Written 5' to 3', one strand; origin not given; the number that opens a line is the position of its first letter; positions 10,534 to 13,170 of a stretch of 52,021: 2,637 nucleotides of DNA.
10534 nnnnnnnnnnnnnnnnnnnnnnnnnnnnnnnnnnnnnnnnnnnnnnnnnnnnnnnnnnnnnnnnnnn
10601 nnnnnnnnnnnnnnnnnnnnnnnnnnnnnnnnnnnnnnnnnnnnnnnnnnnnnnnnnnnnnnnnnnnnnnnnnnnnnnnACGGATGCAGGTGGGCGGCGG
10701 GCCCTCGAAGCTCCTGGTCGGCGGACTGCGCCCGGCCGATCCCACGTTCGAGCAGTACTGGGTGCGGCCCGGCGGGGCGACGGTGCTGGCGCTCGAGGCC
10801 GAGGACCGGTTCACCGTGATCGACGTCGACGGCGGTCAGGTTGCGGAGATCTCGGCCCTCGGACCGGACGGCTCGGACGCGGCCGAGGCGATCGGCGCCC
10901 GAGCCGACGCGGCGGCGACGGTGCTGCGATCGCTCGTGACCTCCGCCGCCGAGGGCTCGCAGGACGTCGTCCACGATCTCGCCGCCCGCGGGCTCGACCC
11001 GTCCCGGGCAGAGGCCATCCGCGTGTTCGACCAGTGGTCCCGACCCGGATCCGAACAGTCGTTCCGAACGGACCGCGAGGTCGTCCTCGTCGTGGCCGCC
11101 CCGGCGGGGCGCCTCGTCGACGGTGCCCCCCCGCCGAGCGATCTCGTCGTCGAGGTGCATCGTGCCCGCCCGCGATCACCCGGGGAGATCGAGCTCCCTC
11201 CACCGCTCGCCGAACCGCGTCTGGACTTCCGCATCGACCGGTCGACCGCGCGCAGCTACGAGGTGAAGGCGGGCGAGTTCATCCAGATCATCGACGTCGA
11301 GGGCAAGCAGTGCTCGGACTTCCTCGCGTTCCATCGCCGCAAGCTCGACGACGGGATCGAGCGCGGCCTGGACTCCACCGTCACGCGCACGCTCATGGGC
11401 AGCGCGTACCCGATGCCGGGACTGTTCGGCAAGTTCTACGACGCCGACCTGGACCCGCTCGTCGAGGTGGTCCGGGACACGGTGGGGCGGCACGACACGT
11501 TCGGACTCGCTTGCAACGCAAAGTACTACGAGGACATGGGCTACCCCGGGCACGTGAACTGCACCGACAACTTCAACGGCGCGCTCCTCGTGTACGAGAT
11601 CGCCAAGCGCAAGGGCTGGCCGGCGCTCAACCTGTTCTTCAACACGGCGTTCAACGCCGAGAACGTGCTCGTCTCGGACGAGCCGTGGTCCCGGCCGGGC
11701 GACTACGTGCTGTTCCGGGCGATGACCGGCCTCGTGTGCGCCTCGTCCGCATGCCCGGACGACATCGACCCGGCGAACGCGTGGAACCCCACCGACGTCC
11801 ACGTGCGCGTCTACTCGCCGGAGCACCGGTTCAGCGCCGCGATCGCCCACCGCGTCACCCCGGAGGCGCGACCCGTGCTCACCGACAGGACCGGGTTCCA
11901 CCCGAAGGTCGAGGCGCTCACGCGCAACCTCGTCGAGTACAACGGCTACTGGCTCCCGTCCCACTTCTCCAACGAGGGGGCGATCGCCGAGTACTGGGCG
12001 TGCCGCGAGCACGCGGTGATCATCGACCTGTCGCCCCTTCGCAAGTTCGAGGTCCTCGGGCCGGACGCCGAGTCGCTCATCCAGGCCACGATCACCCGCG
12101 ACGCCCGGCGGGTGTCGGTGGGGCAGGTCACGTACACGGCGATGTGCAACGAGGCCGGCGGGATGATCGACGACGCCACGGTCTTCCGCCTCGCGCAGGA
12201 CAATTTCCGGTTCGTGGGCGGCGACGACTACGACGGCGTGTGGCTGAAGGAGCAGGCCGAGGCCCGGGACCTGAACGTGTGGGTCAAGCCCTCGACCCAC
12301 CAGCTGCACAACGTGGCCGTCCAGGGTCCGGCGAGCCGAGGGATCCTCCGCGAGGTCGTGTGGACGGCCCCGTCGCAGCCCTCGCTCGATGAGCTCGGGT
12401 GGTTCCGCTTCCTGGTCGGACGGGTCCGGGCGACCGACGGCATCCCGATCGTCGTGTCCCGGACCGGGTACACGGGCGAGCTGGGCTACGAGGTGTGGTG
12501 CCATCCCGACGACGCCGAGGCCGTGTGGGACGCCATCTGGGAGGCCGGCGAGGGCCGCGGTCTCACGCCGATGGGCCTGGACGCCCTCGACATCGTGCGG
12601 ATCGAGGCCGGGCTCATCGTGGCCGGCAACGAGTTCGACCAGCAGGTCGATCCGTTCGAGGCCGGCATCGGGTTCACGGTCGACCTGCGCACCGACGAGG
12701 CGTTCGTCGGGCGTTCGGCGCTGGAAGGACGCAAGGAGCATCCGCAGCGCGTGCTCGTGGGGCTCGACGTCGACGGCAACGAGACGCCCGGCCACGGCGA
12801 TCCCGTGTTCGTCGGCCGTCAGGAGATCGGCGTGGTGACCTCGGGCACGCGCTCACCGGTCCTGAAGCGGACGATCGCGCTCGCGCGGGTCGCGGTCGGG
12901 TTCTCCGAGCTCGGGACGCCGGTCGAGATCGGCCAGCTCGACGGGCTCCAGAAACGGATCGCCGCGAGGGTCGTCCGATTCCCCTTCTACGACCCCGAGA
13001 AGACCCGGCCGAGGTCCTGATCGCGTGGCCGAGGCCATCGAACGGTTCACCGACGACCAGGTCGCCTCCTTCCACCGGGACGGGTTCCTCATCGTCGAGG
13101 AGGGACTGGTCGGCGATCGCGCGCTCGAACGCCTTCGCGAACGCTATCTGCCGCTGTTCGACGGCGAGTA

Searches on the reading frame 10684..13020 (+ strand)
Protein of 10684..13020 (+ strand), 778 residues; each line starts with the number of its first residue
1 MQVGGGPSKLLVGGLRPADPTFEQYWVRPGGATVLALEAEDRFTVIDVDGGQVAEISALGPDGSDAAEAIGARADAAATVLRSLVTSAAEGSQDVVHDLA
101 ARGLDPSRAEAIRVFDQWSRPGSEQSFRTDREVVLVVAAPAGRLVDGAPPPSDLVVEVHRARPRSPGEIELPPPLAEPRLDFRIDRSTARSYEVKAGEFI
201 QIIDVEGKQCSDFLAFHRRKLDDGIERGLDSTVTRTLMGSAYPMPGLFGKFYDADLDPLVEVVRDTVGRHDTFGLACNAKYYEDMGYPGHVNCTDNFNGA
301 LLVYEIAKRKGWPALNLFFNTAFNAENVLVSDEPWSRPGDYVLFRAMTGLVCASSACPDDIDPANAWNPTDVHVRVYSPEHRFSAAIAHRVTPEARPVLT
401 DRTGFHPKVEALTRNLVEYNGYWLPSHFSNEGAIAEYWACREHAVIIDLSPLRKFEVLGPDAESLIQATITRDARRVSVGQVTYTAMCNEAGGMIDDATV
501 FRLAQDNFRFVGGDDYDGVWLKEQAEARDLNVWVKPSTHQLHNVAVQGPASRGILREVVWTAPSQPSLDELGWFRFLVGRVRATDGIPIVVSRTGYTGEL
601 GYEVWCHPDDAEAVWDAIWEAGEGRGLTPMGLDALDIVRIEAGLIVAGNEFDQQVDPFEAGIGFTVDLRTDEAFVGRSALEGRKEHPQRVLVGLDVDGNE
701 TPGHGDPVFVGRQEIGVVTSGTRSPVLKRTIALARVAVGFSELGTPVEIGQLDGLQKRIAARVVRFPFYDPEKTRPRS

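Call 3: search_protein_families(library=pfam, proteins=[window:10684-13020:+], max_evalue=0.01)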
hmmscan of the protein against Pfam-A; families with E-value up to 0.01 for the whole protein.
window:10684-13020:+ (778 aa): 3 families
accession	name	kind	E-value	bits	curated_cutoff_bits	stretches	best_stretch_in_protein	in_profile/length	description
PF01571.26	GCV_T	-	3.5e-67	226.8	25.6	1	406-664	2-254/255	Aminomethyltransferase folate-binding domain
PF09347.15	DUF1989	-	1.4e-46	158.7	27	1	184-349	3-166/168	Domain of unknown function (DUF1989)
PF08669.17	GCV_T_C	-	3.2e-20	72.3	25.9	1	689-770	1-80/80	Glycine cleavage T-protein C-terminal barrel domain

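Call 8: search_protein_families(library=ncbifam, proteins=[window:10684-13020:+], max_evalue=0.001)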
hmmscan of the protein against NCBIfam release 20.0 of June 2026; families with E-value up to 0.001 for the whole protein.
window:10684-13020:+ (778 aa): 10 families
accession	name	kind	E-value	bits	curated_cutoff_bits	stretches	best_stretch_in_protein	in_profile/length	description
NF053776.1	TmaoDeMthMsil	equivalog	0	1177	1100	1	20-777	11-762/763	trimethylamine N-oxide demethylase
NF001567.0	PRK00389.1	subfamily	2.4e-82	276.8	300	1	402-773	5-357/359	glycine cleavage system aminomethyltransferase GcvT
TIGR00528.1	gcvT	equivalog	2.1e-66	224.3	235.85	1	402-769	3-360/362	glycine cleavage system aminomethyltransferase GcvT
TIGR01372.1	soxA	subfamily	3e-52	177.6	1164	1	434-775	647-993/996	sarcosine oxidase subunit alpha family protein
NF010093.0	PRK13579.1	equivalog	6.4e-48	163.4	459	1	411-771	20-366/371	glycine cleavage system aminomethyltransferase GcvT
NF009133.0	PRK12486.1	equivalog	9.6e-47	159.6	410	1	402-758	14-361/369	dimethylsulfoniopropionate demethylase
TIGR03424.1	urea_degr_1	equivalog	4.3e-23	82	284.7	1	186-376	10-197/198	urea amidolyase associated protein UAAP2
NF047885.1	VanMgalDeMLigM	equivalog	4.1e-16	59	580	1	424-645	28-251/461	vanillate/3-O-methylgallate O-demethylase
NF047633.1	SyrngDmethDesA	equivalog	2.4e-13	49.4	800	1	420-645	24-250/453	syringate O-demethylase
TIGR03425.1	urea_degr_2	hypoth_equivalog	9.1e-13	48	205.95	1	190-396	13-222/233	urea amidolyase associated protein UAAP1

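Call 9: search_solved_structures(query=window:10684-13020:+, max_evalue=0.001, show_alignments=1)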
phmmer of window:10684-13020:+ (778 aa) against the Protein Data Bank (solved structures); distinct sequences matched with E-value up to 0.001: 22.
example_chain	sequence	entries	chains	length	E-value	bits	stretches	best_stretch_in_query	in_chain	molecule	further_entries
9q59_A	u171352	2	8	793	6.4e-261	871.2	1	7-778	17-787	trimethylamine N-oxide demethylase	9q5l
9q5a_A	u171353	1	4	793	9.5e-259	864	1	7-778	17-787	Trimethylamine N-oxide Demethylase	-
1yx2_A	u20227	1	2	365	5.5e-59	203.4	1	415-769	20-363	Aminomethyltransferase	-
1woo_A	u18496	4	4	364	6.6e-49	170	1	406-770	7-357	Aminomethyltransferase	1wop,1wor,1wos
1pj5_A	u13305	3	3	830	8.4e-48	166.4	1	426-777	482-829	N,N-dimethylglycine oxidase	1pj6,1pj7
3gsi_A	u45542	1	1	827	1e-46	162.8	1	426-777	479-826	N,N-dimethylglycine oxidase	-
1vlo_A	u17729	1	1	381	4.1e-40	141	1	412-743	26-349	Aminomethyltransferase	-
3a8i_A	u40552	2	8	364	5.1e-40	140.6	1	414-743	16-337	Aminomethyltransferase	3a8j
3a8k_A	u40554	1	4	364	2.5e-39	138.4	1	414-743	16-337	Aminomethyltransferase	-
1v5v_A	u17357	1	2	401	2.7e-35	125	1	413-773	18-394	aminomethyltransferase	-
5l46_A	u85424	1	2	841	9.4e-33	116.6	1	435-777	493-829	Dimethylglycine dehydrogenase, mitochondrial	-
4p9s_A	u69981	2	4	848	4.2e-32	114.5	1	435-777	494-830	Dimethylglycine dehydrogenase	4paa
4pab_A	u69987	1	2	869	8.9e-32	113.4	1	435-777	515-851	Dimethylglycine dehydrogenase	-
1vrq_A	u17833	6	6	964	2.3e-29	105.4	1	429-775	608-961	Sarcosine oxidase alpha subunit | Subunit alpha of sarcosine oxidase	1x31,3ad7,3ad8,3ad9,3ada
2gag_A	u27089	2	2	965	5.3e-29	104.2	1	431-775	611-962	heterotetrameric sarcosine oxidase alpha-subunit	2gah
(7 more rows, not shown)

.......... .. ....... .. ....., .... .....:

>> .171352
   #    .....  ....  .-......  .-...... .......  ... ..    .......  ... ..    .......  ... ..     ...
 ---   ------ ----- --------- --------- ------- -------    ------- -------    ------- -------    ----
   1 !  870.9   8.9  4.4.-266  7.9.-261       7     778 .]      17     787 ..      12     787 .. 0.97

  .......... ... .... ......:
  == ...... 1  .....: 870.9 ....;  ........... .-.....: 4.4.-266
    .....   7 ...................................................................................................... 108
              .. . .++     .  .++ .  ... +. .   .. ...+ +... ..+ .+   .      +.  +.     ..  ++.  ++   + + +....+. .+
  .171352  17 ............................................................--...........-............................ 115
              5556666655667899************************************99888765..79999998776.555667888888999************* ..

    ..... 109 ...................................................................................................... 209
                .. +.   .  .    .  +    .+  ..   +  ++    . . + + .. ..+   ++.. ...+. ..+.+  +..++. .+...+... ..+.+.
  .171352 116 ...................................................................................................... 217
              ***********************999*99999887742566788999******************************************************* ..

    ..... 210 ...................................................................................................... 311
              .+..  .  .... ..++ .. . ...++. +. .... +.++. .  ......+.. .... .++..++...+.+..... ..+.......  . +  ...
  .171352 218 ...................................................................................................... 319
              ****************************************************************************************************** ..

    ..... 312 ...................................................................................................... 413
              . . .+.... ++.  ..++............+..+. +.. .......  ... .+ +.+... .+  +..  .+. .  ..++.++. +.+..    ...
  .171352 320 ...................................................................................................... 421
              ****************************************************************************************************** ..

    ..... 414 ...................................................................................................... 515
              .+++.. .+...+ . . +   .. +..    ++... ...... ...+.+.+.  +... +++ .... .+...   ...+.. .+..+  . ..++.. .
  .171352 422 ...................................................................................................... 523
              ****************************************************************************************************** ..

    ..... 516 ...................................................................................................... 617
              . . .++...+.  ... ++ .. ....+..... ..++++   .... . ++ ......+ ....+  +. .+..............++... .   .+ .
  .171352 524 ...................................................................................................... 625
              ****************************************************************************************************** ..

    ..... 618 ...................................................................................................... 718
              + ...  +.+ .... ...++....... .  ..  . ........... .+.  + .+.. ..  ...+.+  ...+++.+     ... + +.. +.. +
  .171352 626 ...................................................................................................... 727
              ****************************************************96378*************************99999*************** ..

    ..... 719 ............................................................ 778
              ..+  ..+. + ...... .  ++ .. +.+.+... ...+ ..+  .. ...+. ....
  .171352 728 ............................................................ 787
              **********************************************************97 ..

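Call 12: find_related_loci(query=window:10684-13020:+, collection=genome_contigs, flank=10000)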
Query window:10684-13020:+ (778 aa) in genome_contigs; peptide patterns used: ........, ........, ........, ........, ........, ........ (x = any residue, [..] = any of these).
222 stretches matched a pattern; 213 encode a relative of the query (tblastn E <= 1e-3); the best 80 are kept; 80 distinct loci.
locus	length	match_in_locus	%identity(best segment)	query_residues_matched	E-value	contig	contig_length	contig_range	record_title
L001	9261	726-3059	86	1-778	0e+0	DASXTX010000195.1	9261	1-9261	MAG TPA_asm: Actinomycetota bacterium isolate SMAG_U4703 k141_1620184, whole genome shotgun sequence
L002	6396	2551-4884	87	1-778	0e+0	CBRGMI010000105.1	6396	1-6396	MAG TPA_asm: uncultured bacterium isolate SRR11839387_binner23_Refined_27 genome assembly, contig: ERZ27397406.4777, who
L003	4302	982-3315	85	1-778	0e+0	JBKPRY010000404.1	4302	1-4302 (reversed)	MAG: Actinomycetota bacterium isolate GS_EKS_MAG_00036 GS_EKS_000004079289, whole genome shotgun sequence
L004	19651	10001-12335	87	1-778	0e+0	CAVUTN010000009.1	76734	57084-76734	MAG: uncultured Actinomycetes bacterium isolate MFD00962.bin.2.114 genome assembly, contig: contig_186223, whole genome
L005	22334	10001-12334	78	1-778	0e+0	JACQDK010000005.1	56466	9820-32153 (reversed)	MAG: Actinomycetota bacterium isolate NC_groundwater_992_Pr1_S-0.65um_70_10 Montesol18_Sp65_coassembly_scaffold_68523, w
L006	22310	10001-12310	79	6-774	0e+0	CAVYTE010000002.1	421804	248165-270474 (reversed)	MAG: uncultured Actinomycetes bacterium isolate MFD05454.bin.2.263 genome assembly, contig: contig_111364, whole genome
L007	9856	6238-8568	77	1-778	0e+0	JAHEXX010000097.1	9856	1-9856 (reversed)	MAG: bacterium isolate nzgw114 NODE_3284_length_9857_cov_3.212305, whole genome shotgun sequence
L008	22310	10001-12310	75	9-778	0e+0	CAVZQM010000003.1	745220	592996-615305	MAG: uncultured Actinomycetes bacterium isolate MFD05747.bin.2.197 genome assembly, contig: contig_20471, whole genome s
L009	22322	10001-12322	74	6-778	0e+0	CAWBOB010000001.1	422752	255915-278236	MAG: uncultured Actinomycetes bacterium isolate MFD09206.bin.2.30 genome assembly, contig: contig_10701, whole genome sh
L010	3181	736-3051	74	8-778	0e+0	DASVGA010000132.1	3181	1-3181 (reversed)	MAG TPA_asm: Actinomycetota bacterium isolate SMAG_U2103 k141_1036592, whole genome shotgun sequence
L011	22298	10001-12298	72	8-778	0e+0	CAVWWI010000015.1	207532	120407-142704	MAG: uncultured Actinomycetes bacterium isolate MFD05088.bin.2.33 genome assembly, contig: contig_34322, whole genome sh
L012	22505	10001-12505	72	14-777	0e+0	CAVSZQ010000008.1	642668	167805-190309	MAG: uncultured Actinomycetes bacterium isolate MFD05454.bin.2.214 genome assembly, contig: contig_4504, whole genome sh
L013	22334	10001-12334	85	1-778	0e+0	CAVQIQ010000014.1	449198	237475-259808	MAG: uncultured Actinomycetes bacterium isolate MFD10007.bin.3.88 genome assembly, contig: contig_5152, whole genome sho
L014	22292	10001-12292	70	11-778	0e+0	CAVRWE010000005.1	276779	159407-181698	MAG: uncultured Actinomycetes bacterium isolate MFD06229.bin.2.72 genome assembly, contig: contig_27706, whole genome sh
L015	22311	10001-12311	76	9-778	0e+0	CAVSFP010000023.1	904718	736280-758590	MAG: uncultured Actinomycetes bacterium isolate MFD02134.bin.2.91 genome assembly, contig: contig_9789, whole genome sho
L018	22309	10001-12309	85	6-774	0e+0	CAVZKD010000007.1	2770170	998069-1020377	MAG: uncultured Actinomycetes bacterium isolate MFD00962.bin.2.293 genome assembly, contig: contig_29796, whole genome s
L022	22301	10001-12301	66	10-778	0e+0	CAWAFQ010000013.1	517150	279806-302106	MAG: uncultured Actinomycetes bacterium isolate MFD02809.bin.2.302 genome assembly, contig: contig_66360, whole genome s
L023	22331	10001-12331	65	1-778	0e+0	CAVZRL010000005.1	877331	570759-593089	MAG: uncultured Solirubrobacterales bacterium isolate MFD00962.bin.1.31 genome assembly, contig: contig_2110, whole geno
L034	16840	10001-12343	66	1-778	0e+0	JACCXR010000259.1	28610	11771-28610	MAG: Euzebyaceae bacterium isolate MGR_bin183 SD2897-2912_k127_5667050, whole genome shotgun sequence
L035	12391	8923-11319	63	1-778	0e+0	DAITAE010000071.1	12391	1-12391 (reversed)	MAG TPA_asm: Streptosporangiaceae bacterium isolate CTOTU27891 NODE_839_length_12391_cov_7.099951, whole genome shotgun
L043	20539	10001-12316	62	10-778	0e+0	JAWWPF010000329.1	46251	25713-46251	MAG: Nocardioidaceae bacterium isolate BP_364 scaffold_4651797, whole genome shotgun sequence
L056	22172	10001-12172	62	18-778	0e+0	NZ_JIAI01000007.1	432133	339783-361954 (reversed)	Pseudonocardia acaciae DSM 45401 N912DRAFT_scaffold00007.7_C, whole genome shotgun sequence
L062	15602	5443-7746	62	19-778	0e+0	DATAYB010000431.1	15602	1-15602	MAG TPA_asm: Pseudonocardia sp. isolate SMAG_U5668 k141_833168, whole genome shotgun sequence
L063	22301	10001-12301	60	14-778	0e+0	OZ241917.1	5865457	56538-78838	MAG: Candidatus Latescibacterota bacterium isolate 5e8d6608-c5e3-4027-8d72-793febe4c990 genome assembly, chromosome: 1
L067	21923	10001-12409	61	9-778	0e+0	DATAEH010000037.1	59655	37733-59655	MAG TPA_asm: Streptosporangiaceae bacterium isolate SMAG_U6772 k141_2118203, whole genome shotgun sequence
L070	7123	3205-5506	67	9-778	0e+0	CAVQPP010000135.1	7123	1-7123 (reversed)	MAG: uncultured Actinomycetota bacterium isolate MFD10064.bin.2.62 genome assembly, contig: contig_14969, whole genome s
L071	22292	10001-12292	62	20-778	0e+0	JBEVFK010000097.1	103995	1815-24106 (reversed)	MAG: Mycobacterium sp. isolate T2R2UO_autometa_bin_0013 T2R2UO_autometa_bin_0013_k133_7890958, whole genome shotgun sequ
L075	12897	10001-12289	58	14-773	0e+0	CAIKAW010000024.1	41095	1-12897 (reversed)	uncultured bacterium isolate Umea_bin-01319 genome assembly, contig: bin-01319:024/108, whole genome shotgun sequence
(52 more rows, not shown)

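Call 27: search_protein_families(library=pfam, proteins=[L035:1732-3060:+, L070:5506-6291:-, L075:6469-7905:-, L067:698-1438:+, L063:12913-14358:+, L062:9092-9520:+, L062:11462-12244:+, L022:13778-14614:-, L023:1849-3726:+, L018:102-980:-], max_evalue=0.001)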
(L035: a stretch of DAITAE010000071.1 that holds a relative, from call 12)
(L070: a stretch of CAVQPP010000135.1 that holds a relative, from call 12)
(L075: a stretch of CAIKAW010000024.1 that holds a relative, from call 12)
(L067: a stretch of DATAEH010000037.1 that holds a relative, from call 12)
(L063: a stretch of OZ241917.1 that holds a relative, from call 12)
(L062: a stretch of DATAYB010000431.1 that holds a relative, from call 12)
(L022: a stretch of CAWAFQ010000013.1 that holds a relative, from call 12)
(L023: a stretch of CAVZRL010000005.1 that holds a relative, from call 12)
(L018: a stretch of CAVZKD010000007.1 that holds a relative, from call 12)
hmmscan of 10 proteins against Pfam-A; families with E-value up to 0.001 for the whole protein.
L035:1732-3060:+ (442 aa): 4 families
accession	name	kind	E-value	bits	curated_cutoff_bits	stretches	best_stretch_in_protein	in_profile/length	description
PF01266.30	DAO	-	8.3e-74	249.6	27.9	1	60-407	1-352/353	FAD dependent oxidoreductase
PF00890.30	FAD_binding_2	-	2.3e-06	27.5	20.4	1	60-282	1-221/414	FAD binding domain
PF01946.23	Thi4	-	3.3e-05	23.7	26.2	1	59-99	18-57/235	Thi4 family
PF13450.12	NAD_binding_8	-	9.1e-05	23.1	21.9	1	63-92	1-28/68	NAD(P)-binding Rossmann-like domain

L070:5506-6291:- (261 aa): 10 families
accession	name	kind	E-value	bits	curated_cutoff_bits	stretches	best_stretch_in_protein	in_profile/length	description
PF01614.24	IclR_C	-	8.8e-33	113.7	24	1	96-257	5-172/174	Bacterial transcriptional regulator IclR C-terminal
PF09339.16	HTH_IclR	-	4.9e-15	55.5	22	1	25-74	1-50/52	IclR helix-turn-helix domain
PF12802.13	MarR_2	-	1.3e-08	35.3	27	1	30-76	8-54/61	MarR family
PF13412.12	HTH_24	-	4.8e-06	26.5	21.9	1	32-73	8-48/48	Winged helix-turn-helix DNA-binding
PF01022.26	HTH_5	-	5.2e-05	23.5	22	1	32-73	7-46/47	Bacterial regulatory protein, arsR family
PF25213.1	HVO_A0261_N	-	0.00017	21.9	35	1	25-83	9-63/86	HVO_A0261 N-terminal domain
PF01047.28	MarR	-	0.00032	21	24.6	1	39-73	14-48/59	MarR family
PF24034.1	DUF7343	-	0.00037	20.7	27.6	0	32-75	8-51/62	Domain of unknown function (DUF7343)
PF02082.26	Rrf2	-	0.00048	20.7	30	1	26-83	5-65/132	Iron-dependent Transcriptional regulator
PF13545.12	HTH_Crp_2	-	0.0007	19.9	27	0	43-90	23-64/70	Crp-like helix-turn-helix domain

L075:6469-7905:- (478 aa): 5 families
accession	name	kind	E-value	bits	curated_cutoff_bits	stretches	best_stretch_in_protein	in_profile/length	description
PF00743.25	FMO-like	-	1.3e-37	129.9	22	2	34-259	3-214/532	Flavin-binding monooxygenase-like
PF13738.12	Pyr_redox_3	-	4.2e-13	49.6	30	1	186-263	126-199/305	Pyridine nucleotide-disulphide oxidoreductase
PF07992.20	Pyr_redox_2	-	2.5e-09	37.4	26.1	1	34-256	2-170/291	Pyridine nucleotide-disulphide oxidoreductase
PF13434.12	Lys_Orn_oxgnase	-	1.1e-06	28.5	21.3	1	128-251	92-212/339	L-lysine 6-monooxygenase/L-ornithine 5-monooxygenase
PF13454.12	NAD_binding_9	-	0.00021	21.8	21.8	0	36-84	1-48/155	FAD-NAD(P)-binding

L067:698-1438:+ (246 aa): 6 families
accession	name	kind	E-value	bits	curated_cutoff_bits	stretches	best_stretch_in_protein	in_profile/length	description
PF01381.28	HTH_3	-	9.9e-13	48.4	23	1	68-120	1-53/55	Helix-turn-helix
PF13560.12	HTH_31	-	3e-10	40.7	27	1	65-118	3-57/64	Helix-turn-helix domain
PF07883.17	Cupin_2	-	6.8e-09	35.8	27.2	1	171-226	2-56/70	Cupin domain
PF12844.13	HTH_19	-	6.8e-08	32.8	30.2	1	66-126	2-62/64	Helix-turn-helix domain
PF02311.25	AraC_binding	-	0.00072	19.7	21.1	0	177-218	12-53/135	AraC-like ligand binding domain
PF13413.12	HTH_25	-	0.00081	19.6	24.6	0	69-100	3-34/62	Helix-turn-helix domain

L063:12913-14358:+ (481 aa): 1 family
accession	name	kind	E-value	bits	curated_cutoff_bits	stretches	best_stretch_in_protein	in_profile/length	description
PF00909.26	Ammonium_transp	-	5.9e-56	190.3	23.2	1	36-462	4-396/399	Ammonium Transporter Family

L062:9092-9520:+ (142 aa): 0 families

L062:11462-12244:+ (260 aa): 3 families
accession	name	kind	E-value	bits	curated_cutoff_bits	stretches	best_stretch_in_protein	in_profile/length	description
PF00117.34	GATase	-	2.9e-12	47.1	22.8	1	54-207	15-176/190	Glutamine amidotransferase class-I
PF07722.19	Peptidase_C26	-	4.3e-08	33.6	20.5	1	100-133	93-126/219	Peptidase C26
PF07685.20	GATase_3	-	0.00032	20.8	27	1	64-129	28-92/196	CobB/CobQ-like glutamine amidotransferase domain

L022:13778-14614:- (278 aa): 2 families
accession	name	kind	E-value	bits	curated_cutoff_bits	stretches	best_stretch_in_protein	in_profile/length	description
PF00378.25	ECH_1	-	1.2e-64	218.5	27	1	28-277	2-250/251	Enoyl-CoA hydratase/isomerase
PF16113.10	ECH_2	-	9.6e-27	94.8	27.2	1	35-232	4-203/335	Enoyl-CoA hydratase/isomerase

L023:1849-3726:+ (625 aa): 6 families
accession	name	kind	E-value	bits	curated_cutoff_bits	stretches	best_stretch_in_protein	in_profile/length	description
PF13185.12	GAF_2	-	4e-28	98.8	28.6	2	59-198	2-136/136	GAF domain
PF01590.32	GAF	-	3e-27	96.2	22.4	2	60-197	1-133/133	GAF domain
PF13492.12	GAF_3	-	2.6e-25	89.7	27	2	60-199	1-129/129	GAF domain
PF13556.12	HTH_30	-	5.9e-19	68.1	27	1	557-614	1-59/59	PucR C-terminal helix-turn-helix domain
PF17853.6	GGDEF_2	-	6e-09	36.6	24.5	1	384-504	5-116/116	GGDEF-like domain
PF15714.11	SpoVT_C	-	0.00097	19.6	27.5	0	139-191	67-120/128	Stage V sporulation protein T C-terminal, transcription factor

L018:102-980:- (292 aa): 1 family
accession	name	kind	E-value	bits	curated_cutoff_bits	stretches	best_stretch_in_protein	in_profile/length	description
PF02634.21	FdhD-NarQ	-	4.2e-66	223.5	27.2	1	46-291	1-236/237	FdhD/NarQ family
